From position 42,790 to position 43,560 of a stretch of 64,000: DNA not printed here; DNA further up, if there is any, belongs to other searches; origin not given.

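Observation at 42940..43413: CYTH (triphosphate tunnel metalloenzyme) domain protein in a phage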

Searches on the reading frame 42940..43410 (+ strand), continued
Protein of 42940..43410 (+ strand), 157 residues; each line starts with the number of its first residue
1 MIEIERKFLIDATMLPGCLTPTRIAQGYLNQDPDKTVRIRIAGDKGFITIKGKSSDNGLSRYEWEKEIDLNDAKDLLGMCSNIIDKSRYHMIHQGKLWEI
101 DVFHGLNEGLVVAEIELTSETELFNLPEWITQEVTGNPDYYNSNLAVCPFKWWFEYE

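Call 74: fold_search(model_id=the predicted structure, library=viral)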
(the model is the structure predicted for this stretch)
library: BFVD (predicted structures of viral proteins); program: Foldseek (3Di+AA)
matches with E <= 10: 677; with E <= 0.001: 18
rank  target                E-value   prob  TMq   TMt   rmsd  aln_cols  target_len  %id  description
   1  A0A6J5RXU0            2.6e-11  1.00  0.79  0.72   3.1       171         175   27  CYTH domain containing protein [uncultured Caudovirales phage]
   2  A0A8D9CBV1            8.9e-10  1.00  0.78  0.72   3.1       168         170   25  Putative phosphatase [uncultured marine phage]
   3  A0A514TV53            4.2e-09  1.00  0.75  0.25   2.8       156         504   22  Putative CytH-like phosphatase [Aeromonas phage D3]
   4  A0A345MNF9            3.4e-08  1.00  0.70  0.62   3.9       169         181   18  (no name in the UniProt tables at hand)
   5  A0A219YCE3            4.2e-08  1.00  0.71  0.71   3.4       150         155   27  CYTH domain-containing protein [Aeromonas phage 65.2]
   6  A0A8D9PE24            6.2e-08  1.00  0.72  0.67   3.6       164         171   26  CYTH domain-containing protein [Bacteriophage sp.]
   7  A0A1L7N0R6            3.4e-07  1.00  0.70  0.54   4.6       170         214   19  CYTH domain-containing protein [Ralstonia phage RP12]
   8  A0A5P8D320            8.6e-07  1.00  0.58  0.50   3.5       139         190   22  (no name in the UniProt tables at hand)
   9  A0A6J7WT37            4.3e-06  1.00  0.58  0.51   4.4       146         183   18  CYTH domain containing protein [uncultured Caudovirales phage]
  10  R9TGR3                5.9e-06  1.00  0.60  0.37   6.2       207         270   19  CYTH domain-containing protein [Vibrio phage nt-1]
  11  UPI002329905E         6.3e-06  1.00  0.63  0.66   9.2       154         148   21  (no name look-up for this kind of identifier)
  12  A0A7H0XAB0            1.2e-05  1.00  0.63  0.25   4.1       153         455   19  (no name in the UniProt tables at hand)
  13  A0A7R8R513            1.3e-05  1.00  0.53  0.47   5.1       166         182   13  Uncharacterized protein [Klebsiella phage vB_KvM-Eowyn]
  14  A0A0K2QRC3            2.0e-05  1.00  0.63  0.35   4.7       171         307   18  Uncharacterized protein [Ralstonia phage RSF1]
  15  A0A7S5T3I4            1.5e-04  1.00  0.65  0.46   5.5       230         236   16  (no name in the UniProt tables at hand)
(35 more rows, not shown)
